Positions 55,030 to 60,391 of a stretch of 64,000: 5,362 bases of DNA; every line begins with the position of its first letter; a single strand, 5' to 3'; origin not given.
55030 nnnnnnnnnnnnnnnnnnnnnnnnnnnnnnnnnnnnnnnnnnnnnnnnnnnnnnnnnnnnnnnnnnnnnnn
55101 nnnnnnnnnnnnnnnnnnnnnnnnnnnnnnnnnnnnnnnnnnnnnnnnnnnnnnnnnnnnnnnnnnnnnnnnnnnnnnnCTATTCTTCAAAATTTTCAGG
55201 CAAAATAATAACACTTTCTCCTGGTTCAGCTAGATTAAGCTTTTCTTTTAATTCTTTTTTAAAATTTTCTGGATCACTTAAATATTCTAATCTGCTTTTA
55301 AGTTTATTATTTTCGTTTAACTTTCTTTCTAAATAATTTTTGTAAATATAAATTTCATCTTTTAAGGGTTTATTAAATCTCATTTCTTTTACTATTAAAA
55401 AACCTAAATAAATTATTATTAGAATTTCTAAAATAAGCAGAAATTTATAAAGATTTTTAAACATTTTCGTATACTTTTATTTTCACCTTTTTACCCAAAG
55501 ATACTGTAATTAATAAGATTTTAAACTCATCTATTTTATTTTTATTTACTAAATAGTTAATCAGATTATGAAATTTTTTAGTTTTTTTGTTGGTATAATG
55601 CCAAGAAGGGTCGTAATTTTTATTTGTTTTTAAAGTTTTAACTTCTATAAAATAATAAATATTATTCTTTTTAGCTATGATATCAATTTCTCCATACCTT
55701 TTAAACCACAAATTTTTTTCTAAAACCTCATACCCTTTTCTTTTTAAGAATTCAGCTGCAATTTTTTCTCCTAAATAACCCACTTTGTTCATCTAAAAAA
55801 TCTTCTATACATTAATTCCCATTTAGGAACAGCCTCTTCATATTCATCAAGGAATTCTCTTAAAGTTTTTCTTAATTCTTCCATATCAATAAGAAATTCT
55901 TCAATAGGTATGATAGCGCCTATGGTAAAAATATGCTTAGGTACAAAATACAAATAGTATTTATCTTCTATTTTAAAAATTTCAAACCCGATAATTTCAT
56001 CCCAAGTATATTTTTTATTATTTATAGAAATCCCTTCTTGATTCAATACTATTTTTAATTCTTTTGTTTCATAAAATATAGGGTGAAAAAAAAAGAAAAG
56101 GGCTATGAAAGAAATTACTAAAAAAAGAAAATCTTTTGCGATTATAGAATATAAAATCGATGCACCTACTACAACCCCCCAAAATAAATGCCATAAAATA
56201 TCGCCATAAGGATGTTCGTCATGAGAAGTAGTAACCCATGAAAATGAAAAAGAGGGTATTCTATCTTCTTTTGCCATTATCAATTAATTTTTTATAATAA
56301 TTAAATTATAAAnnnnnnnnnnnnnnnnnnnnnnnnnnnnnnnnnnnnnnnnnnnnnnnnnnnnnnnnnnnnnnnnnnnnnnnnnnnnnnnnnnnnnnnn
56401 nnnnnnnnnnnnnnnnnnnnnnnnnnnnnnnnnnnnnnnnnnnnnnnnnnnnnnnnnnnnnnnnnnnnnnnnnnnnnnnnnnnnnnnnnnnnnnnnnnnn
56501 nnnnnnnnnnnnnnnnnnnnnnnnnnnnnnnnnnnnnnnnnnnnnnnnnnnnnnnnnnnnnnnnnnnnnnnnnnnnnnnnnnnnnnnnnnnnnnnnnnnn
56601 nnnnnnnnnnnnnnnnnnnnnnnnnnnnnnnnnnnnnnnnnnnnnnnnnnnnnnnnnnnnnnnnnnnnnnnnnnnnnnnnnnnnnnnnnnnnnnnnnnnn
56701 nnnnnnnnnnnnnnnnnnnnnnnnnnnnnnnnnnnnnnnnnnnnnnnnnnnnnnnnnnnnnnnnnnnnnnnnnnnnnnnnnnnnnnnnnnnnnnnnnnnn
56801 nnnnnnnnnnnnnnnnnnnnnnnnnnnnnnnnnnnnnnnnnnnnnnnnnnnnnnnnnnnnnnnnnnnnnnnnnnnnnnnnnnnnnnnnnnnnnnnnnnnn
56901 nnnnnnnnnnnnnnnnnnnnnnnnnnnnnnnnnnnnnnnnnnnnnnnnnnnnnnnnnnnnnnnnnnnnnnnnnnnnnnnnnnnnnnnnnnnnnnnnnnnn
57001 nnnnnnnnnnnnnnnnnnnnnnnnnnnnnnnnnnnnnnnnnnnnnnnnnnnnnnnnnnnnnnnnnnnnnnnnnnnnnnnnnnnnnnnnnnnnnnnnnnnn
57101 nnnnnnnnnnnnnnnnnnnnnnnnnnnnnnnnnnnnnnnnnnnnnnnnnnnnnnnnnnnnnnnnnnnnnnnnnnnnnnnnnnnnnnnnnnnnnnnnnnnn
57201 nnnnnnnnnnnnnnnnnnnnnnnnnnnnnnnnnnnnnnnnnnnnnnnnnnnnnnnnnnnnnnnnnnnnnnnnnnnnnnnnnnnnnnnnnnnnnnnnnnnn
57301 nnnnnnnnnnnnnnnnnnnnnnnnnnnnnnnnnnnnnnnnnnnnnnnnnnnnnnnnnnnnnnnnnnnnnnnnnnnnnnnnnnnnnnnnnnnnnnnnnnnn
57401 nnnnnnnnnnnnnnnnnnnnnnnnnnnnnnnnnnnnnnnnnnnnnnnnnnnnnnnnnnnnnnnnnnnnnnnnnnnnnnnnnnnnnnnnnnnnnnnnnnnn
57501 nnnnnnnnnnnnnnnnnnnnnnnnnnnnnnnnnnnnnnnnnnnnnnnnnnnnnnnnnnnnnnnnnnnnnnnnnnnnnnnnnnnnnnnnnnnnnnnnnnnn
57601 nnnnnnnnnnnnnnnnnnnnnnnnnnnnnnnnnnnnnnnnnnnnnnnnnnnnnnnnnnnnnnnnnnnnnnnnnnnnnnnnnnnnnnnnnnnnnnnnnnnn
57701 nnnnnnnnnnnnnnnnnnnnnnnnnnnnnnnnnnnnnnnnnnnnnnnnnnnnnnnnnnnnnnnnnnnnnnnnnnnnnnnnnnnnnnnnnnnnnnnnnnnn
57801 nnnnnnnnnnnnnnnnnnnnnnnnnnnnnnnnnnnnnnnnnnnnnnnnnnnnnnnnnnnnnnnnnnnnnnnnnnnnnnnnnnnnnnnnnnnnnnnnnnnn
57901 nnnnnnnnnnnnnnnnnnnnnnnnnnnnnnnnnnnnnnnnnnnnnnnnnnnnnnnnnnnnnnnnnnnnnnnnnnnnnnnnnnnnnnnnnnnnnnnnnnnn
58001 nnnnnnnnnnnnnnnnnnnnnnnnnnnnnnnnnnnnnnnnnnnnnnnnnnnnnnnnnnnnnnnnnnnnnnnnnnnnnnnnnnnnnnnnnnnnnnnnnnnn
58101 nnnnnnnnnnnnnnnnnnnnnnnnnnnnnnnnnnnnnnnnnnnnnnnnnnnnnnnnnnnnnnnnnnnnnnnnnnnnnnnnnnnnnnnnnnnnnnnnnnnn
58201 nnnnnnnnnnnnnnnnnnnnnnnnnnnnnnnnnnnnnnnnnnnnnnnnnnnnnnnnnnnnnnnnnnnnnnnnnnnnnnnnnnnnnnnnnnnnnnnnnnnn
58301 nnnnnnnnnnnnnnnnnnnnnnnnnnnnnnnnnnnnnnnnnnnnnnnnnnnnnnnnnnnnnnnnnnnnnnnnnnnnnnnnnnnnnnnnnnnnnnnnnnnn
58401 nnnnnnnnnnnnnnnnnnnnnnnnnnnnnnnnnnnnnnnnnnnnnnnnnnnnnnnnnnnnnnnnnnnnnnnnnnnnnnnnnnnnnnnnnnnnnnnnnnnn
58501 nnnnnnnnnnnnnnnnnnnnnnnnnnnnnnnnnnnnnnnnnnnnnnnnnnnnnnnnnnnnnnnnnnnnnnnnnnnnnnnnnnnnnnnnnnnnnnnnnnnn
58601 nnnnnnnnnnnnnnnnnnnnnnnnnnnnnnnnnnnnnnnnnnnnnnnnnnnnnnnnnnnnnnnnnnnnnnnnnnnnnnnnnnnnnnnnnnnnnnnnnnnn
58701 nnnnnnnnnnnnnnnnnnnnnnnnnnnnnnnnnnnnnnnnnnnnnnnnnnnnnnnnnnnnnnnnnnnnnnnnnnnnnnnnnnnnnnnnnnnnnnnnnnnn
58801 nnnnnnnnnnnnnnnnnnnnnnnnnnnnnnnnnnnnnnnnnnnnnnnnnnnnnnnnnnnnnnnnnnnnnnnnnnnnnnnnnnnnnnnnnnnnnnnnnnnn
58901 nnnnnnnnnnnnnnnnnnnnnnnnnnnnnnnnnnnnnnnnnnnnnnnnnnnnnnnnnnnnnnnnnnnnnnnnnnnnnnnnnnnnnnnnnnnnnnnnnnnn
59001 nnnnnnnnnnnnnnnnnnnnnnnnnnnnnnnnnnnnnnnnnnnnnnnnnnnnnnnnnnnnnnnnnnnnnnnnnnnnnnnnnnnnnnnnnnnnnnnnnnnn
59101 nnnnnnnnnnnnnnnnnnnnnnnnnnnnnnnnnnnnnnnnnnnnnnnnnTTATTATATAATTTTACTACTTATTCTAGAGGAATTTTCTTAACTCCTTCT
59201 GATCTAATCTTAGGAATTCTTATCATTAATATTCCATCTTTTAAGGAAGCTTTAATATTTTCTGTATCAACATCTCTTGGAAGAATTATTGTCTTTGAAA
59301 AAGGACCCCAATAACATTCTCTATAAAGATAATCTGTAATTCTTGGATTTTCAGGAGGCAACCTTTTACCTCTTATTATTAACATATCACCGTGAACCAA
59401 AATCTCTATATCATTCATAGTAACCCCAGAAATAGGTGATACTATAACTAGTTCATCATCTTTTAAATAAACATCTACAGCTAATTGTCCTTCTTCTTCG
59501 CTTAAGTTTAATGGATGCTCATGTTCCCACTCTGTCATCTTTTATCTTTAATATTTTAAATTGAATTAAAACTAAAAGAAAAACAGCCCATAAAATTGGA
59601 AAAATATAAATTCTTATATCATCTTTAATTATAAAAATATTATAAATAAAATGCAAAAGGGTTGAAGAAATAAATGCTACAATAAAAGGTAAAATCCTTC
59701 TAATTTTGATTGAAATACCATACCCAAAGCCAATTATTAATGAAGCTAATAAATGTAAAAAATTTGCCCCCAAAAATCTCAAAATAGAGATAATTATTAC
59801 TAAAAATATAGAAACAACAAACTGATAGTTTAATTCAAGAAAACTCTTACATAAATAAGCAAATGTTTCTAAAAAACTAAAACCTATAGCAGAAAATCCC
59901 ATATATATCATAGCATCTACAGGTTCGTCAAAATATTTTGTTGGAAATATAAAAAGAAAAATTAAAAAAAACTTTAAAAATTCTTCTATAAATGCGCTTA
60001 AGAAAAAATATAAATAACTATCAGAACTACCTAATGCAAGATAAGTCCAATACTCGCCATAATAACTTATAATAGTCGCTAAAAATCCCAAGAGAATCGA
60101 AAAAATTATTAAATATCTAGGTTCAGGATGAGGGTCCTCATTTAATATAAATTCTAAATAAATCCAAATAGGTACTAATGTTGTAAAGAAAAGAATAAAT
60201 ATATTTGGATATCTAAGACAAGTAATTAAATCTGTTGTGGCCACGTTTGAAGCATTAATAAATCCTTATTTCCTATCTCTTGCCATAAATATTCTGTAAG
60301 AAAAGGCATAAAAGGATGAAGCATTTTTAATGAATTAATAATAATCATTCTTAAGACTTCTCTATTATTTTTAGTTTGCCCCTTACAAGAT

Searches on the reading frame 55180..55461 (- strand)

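Call 69: search_protein_families(library=pfam, proteins=[window:55180-55461:-], max_evalue=0.001)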
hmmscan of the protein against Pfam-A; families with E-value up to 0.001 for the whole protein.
window:55180-55461:- (93 aa): 1 family
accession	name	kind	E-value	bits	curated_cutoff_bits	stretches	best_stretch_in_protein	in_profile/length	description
PF04977.20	DivIC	-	1.7e-07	31.4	28.9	1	14-89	3-79/80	Septum formation initiator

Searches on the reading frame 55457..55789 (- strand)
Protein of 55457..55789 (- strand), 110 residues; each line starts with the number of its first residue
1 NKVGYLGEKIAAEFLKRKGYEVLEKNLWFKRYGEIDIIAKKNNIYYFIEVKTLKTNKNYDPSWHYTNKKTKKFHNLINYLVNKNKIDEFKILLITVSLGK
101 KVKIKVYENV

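Call 69: search_protein_families(library=pfam, proteins=[window:55457-55789:-], max_evalue=0.001)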
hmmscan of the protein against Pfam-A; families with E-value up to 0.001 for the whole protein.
window:55457-55789:- (110 aa): 2 families
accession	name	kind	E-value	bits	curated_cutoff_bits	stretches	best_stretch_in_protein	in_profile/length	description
PF02021.23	UPF0102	-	1.2e-16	61.3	23.6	1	7-83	1-72/80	Uncharacterised protein family UPF0102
PF08378.17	NERD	-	2.7e-07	31.5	22.1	1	4-96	2-96/111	Nuclease-related domain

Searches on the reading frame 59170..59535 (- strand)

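Call 69: search_protein_families(library=pfam, proteins=[window:59170-59535:-], max_evalue=0.001)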
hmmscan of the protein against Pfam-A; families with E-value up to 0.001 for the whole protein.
window:59170-59535:- (121 aa): 2 families
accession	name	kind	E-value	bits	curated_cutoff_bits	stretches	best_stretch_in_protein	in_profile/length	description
PF00011.27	HSP20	-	2.1e-15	57.1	20.8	1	25-119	5-100/102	Hsp20/alpha crystallin family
PF17886.7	ArsA_HSP20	-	6.8e-05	22.8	22.5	1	27-106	2-62/63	HSP20-like domain found in ArsA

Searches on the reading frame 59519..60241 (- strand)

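Call 69: search_protein_families(library=pfam, proteins=[window:59519-60241:-], max_evalue=0.001)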
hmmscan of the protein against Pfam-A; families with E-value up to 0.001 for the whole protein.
window:59519-60241:- (240 aa): 1 family
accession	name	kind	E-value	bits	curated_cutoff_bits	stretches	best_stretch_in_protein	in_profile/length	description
PF13367.11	PrsW-protease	-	6.7e-24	85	23.5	1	40-225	1-195/196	PrsW family intramembrane metalloprotease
